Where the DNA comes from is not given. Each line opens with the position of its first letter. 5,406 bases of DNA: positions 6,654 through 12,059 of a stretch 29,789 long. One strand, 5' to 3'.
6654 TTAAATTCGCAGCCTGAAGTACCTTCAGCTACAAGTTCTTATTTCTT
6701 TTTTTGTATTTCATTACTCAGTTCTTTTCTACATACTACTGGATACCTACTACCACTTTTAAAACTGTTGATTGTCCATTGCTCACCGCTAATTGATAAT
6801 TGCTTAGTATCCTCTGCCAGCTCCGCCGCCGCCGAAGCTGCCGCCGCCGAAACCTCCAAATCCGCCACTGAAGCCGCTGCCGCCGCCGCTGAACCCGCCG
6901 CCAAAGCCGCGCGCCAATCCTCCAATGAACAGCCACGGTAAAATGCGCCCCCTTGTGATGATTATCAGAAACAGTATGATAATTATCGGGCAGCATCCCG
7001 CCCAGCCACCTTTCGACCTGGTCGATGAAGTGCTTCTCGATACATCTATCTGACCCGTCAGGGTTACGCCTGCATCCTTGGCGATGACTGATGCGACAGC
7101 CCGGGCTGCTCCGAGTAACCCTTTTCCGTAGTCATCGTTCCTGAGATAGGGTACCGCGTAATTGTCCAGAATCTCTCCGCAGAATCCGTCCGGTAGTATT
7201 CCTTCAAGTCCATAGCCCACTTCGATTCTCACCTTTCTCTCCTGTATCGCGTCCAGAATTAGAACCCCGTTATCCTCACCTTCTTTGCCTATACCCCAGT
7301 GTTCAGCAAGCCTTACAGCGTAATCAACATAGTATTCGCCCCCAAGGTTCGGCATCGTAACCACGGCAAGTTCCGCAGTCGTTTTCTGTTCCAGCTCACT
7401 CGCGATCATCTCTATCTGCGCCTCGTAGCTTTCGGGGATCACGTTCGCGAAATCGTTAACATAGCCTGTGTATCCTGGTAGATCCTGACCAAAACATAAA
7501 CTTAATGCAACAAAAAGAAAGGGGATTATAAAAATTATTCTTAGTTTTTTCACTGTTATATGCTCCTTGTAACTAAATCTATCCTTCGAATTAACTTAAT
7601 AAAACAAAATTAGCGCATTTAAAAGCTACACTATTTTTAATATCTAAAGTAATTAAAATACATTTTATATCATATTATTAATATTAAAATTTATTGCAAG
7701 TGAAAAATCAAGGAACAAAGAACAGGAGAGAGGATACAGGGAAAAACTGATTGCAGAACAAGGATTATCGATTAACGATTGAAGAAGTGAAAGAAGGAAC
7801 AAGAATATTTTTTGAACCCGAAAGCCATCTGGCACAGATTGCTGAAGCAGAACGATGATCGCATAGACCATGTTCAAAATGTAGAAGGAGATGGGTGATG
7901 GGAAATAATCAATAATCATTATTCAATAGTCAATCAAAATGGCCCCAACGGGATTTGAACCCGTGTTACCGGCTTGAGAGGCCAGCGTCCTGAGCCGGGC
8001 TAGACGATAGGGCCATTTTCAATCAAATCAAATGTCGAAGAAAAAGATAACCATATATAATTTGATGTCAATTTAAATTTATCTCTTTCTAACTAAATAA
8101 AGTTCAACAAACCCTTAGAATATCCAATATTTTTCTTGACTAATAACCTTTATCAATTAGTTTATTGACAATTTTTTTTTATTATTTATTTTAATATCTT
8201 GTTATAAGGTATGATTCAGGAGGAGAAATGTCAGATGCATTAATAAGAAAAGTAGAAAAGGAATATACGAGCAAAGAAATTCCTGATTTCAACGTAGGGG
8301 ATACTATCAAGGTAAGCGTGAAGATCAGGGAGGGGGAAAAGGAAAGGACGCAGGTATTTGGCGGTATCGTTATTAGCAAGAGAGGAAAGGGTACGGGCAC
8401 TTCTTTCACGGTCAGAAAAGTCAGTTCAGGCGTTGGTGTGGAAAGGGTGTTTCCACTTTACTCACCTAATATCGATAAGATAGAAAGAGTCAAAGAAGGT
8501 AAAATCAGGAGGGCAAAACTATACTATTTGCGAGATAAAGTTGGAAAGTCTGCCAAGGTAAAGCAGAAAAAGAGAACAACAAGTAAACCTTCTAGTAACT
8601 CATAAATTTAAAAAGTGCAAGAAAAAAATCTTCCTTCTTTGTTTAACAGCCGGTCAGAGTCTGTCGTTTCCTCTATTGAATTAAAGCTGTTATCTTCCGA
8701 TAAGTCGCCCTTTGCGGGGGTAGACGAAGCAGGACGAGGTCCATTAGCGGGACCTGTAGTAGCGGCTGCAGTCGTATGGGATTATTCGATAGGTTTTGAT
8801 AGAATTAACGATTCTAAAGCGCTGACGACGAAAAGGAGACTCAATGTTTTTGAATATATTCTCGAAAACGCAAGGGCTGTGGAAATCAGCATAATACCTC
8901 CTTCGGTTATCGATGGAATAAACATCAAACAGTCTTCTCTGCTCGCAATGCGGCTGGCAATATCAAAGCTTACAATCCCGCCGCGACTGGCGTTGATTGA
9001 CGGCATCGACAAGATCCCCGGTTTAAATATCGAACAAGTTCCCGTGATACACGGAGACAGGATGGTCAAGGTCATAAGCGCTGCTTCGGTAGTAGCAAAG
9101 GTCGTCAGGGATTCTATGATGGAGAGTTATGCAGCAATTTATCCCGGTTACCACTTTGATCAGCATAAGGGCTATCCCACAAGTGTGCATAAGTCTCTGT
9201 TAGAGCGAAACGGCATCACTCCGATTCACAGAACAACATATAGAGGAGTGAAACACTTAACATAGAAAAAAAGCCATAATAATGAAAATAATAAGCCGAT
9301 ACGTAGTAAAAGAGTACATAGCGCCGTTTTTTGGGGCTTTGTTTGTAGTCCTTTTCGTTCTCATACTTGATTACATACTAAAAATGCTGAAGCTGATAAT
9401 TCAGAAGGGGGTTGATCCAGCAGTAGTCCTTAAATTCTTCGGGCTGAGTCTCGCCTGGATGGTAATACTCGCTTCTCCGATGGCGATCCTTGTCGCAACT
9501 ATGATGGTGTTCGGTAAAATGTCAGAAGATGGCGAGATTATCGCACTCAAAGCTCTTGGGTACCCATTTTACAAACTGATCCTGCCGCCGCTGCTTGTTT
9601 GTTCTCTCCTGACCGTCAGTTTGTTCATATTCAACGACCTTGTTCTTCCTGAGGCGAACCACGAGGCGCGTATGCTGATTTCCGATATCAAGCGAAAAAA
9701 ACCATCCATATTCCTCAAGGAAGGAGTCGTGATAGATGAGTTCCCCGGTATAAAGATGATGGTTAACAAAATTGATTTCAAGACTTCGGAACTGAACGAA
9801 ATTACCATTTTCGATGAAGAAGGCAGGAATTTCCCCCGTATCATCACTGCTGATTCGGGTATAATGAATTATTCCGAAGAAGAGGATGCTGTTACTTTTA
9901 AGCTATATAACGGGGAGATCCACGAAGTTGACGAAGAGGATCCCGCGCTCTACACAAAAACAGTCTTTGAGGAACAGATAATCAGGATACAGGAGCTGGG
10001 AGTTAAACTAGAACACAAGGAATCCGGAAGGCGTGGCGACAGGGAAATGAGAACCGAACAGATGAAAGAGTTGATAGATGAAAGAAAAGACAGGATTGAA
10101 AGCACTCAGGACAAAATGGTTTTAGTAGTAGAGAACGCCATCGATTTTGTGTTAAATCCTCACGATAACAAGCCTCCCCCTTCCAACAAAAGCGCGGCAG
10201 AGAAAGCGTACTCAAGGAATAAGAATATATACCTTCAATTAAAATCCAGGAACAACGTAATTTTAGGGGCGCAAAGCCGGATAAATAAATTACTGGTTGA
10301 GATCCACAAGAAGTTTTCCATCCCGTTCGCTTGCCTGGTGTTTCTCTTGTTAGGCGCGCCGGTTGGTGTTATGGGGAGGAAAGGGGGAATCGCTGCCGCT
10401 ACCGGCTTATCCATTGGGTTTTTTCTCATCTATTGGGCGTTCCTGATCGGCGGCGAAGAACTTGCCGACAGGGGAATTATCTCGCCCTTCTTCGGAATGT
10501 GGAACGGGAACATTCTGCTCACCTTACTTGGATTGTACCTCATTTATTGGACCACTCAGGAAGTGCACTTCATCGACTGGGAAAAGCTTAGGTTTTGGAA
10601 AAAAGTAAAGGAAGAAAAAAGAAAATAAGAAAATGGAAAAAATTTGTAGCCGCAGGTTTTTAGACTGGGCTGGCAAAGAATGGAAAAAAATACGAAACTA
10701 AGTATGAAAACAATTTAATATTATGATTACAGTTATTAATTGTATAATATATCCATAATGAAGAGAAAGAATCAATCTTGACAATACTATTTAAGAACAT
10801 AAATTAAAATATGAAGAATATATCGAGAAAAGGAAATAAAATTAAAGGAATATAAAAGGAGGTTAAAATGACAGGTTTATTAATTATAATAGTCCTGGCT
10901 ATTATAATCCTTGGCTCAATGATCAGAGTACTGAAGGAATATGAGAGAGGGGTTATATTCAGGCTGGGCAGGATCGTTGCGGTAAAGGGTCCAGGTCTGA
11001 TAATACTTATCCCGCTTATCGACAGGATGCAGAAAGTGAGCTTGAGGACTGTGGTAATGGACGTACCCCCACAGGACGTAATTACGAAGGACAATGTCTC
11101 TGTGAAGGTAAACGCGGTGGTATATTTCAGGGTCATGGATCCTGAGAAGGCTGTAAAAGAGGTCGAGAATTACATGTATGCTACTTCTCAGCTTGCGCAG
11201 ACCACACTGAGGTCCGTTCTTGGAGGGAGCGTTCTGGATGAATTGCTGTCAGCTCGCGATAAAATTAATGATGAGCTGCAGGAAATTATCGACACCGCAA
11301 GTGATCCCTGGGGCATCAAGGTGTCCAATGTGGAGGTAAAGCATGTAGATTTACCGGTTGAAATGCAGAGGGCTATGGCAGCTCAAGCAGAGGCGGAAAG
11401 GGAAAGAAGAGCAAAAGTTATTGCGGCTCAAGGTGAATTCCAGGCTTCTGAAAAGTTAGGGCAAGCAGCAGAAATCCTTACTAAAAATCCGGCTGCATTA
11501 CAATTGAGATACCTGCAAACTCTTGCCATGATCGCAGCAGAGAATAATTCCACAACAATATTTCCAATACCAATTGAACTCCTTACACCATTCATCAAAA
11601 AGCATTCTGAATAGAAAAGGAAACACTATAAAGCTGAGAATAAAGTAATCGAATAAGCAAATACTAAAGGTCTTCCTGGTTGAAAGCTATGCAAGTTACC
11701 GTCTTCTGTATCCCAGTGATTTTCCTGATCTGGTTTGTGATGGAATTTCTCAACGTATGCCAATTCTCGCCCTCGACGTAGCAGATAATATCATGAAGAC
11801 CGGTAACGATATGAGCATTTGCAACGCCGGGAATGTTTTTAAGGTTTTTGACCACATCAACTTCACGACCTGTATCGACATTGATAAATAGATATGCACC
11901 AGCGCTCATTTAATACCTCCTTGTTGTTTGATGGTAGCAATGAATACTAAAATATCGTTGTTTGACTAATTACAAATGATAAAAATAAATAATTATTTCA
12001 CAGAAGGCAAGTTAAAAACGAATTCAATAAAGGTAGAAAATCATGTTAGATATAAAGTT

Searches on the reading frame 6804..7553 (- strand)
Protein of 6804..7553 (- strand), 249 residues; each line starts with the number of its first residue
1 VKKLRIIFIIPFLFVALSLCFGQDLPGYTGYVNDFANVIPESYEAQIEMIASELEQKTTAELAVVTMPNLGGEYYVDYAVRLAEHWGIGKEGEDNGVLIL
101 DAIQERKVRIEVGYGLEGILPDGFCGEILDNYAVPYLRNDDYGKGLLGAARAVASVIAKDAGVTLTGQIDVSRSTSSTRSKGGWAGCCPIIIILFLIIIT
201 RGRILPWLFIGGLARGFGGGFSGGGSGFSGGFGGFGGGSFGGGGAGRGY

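Call 7: search_protein_families(library=ncbifam, proteins=[window:6804-7553:-], max_evalue=0.00001)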
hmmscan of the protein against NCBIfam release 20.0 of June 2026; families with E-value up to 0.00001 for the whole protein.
window:6804-7553:- (249 aa): 1 family
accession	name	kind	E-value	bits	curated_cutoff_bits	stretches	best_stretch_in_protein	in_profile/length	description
NF047379.1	photo_II_Psb32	equivalog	1.8e-07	31.1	160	1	29-163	21-159/207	photosystem II repair protein Psb32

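Call 8: search_protein_families(library=pfam, proteins=[window:6804-7553:-], max_evalue=0.0001)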
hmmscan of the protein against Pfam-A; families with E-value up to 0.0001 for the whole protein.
window:6804-7553:- (249 aa): 1 family
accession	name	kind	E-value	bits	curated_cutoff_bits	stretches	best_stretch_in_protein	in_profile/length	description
PF04536.20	TPM_phosphatase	-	5e-39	133.6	22.1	1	32-155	1-124/125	TPM domain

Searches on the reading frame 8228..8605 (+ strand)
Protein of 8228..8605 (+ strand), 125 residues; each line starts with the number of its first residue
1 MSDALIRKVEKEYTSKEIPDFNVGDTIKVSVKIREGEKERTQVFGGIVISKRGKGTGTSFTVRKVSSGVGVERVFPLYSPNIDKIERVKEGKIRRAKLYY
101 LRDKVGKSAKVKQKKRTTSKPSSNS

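Call 7: search_protein_families(library=ncbifam, proteins=[window:8228-8605:+], max_evalue=0.00001)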
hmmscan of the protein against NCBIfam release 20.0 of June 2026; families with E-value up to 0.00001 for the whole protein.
window:8228-8605:+ (125 aa): 1 family
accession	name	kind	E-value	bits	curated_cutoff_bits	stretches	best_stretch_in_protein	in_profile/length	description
TIGR01024.1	rplS_bact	equivalog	2e-46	156.8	90.7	1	4-114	2-113/114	50S ribosomal protein L19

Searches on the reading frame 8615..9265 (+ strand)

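Call 7: search_protein_families(library=ncbifam, proteins=[window:8615-9265:+], max_evalue=0.00001)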
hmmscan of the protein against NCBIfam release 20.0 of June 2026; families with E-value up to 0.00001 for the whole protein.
window:8615-9265:+ (216 aa): 9 families
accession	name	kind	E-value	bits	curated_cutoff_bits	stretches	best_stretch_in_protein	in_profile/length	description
NF000594.1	PRK00015.1-1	equivalog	1.1e-63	215.3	243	1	20-214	58-250/251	ribonuclease HII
NF000595.1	PRK00015.1-3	equivalog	1e-59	201.7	167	1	33-214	4-186/188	ribonuclease HII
NF000596.1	PRK00015.1-4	equivalog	6.9e-59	198.8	251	1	33-215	2-183/186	ribonuclease HII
NF000598.1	PRK00015.2-2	equivalog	6.2e-52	176.2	273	1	19-212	8-203/203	ribonuclease HII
NF010537.0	PRK13925.1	equivalog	2.7e-50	170.8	252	1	27-211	6-194/200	ribonuclease HII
NF000600.1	PRK00015.2-4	equivalog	2.4e-43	148.2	364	1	13-213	10-211/212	ribonuclease HII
NF010538.0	PRK13926.1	equivalog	2e-36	126.2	285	1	33-214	24-203/213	ribonuclease HII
TIGR00729.1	TIGR00729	equivalog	7.1e-19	68.7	123.3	1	34-176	2-164/207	ribonuclease HII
NF011119.0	PRK14550.1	equivalog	4.5e-16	59.5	350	1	35-209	4-185/204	ribonuclease HII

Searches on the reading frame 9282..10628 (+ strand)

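Call 3: search_protein_families(library=pfam, proteins=[window:9282-10628:+], max_evalue=0.01)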
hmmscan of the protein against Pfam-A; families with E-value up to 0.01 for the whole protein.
window:9282-10628:+ (448 aa): 1 family
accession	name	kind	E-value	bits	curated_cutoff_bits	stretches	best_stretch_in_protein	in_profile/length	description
PF03739.19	LptF_LptG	-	3.3e-83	280.1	27.9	1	6-422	1-352/353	Lipopolysaccharide export system permease LptF/LptG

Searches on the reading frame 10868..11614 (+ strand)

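Call 3: search_protein_families(library=pfam, proteins=[window:10868-11614:+], max_evalue=0.01)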
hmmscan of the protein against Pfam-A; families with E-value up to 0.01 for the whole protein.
window:10868-11614:+ (248 aa): 2 families
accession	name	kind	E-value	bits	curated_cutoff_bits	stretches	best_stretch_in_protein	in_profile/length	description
PF01145.31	Band_7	-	5.6e-41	140.9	23.6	1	21-190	2-175/176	SPFH domain / Band 7 family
PF13421.11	Band_7_1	-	0.00035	20.7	24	1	79-174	101-207/211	SPFH domain-Band 7 family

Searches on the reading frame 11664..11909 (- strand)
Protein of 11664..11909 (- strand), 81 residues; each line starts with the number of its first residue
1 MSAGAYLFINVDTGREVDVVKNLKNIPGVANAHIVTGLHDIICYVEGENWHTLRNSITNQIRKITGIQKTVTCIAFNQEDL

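Call 61: search_protein_families(library=pfam, proteins=[window:11664-11909:-], max_evalue=0.01)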
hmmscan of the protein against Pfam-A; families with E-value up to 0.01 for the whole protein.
window:11664-11909:- (81 aa): 2 families
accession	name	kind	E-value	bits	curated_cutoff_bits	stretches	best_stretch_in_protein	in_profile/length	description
PF01037.27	AsnC_trans_reg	-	1.8e-10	41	25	1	9-77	3-72/73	Lrp/AsnC ligand binding domain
PF22482.2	AsnC_trans_reg_3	-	0.0011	19.5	24.4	1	18-72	26-79/95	PF0864 C-terminal dimeric alpha+beta barrel domain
